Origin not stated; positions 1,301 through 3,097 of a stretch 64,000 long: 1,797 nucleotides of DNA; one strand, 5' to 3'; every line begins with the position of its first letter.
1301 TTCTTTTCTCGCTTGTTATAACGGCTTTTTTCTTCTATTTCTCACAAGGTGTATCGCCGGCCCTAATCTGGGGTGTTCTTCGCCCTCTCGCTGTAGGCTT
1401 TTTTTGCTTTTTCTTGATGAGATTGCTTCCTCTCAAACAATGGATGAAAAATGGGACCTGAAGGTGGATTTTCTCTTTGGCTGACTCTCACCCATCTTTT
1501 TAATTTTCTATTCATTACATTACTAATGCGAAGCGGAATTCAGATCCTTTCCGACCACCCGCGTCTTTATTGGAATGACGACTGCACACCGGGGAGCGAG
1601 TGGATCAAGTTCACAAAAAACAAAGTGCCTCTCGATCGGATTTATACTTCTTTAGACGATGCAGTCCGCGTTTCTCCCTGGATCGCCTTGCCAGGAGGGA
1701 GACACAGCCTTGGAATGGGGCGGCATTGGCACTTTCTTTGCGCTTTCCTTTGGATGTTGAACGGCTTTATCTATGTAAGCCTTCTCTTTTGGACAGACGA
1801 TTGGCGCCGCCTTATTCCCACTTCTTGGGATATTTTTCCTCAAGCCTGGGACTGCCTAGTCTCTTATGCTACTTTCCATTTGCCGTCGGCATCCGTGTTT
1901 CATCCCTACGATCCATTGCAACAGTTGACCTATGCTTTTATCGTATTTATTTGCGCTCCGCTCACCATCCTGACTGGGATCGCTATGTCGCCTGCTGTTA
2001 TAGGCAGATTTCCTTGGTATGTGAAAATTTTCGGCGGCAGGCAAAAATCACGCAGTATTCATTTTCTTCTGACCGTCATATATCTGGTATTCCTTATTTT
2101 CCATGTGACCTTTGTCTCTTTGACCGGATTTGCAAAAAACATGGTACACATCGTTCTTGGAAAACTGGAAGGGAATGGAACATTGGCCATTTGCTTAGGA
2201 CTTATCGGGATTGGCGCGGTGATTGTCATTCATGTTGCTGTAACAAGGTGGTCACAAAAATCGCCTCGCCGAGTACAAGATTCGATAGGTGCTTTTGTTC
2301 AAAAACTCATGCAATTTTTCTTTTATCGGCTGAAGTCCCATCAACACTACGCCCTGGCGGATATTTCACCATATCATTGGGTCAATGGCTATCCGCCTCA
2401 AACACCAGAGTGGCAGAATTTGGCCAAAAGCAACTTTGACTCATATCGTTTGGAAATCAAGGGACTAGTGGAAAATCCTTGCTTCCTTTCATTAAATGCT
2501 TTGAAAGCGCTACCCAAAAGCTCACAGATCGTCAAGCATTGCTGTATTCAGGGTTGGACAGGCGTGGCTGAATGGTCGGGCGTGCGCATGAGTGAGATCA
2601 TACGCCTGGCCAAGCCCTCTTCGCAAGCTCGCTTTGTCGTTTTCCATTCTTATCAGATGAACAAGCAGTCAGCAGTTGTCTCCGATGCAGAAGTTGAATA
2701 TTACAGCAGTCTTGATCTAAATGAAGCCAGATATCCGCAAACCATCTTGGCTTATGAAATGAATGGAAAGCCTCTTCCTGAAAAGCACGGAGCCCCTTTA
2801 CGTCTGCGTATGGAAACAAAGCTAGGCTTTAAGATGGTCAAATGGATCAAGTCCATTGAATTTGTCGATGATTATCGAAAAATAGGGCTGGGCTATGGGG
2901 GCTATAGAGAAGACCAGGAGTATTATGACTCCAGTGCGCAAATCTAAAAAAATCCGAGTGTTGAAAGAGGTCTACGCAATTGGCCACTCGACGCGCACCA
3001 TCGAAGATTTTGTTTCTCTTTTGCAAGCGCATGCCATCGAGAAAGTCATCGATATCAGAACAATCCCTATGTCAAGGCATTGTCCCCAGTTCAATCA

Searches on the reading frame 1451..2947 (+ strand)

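Call 34: search_protein_families(library=ncbifam, proteins=[window:1451-2947:+], max_evalue=1e-20)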
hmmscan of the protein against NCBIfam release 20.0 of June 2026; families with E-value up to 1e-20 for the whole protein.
window:1451-2947:+ (498 aa): 1 family
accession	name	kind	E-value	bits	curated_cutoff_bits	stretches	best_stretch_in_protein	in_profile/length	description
NF003767.0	PRK05363.1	equivalog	2.5e-30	105.8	207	1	323-474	92-248/320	protein-methionine-sulfoxide reductase catalytic subunit MsrP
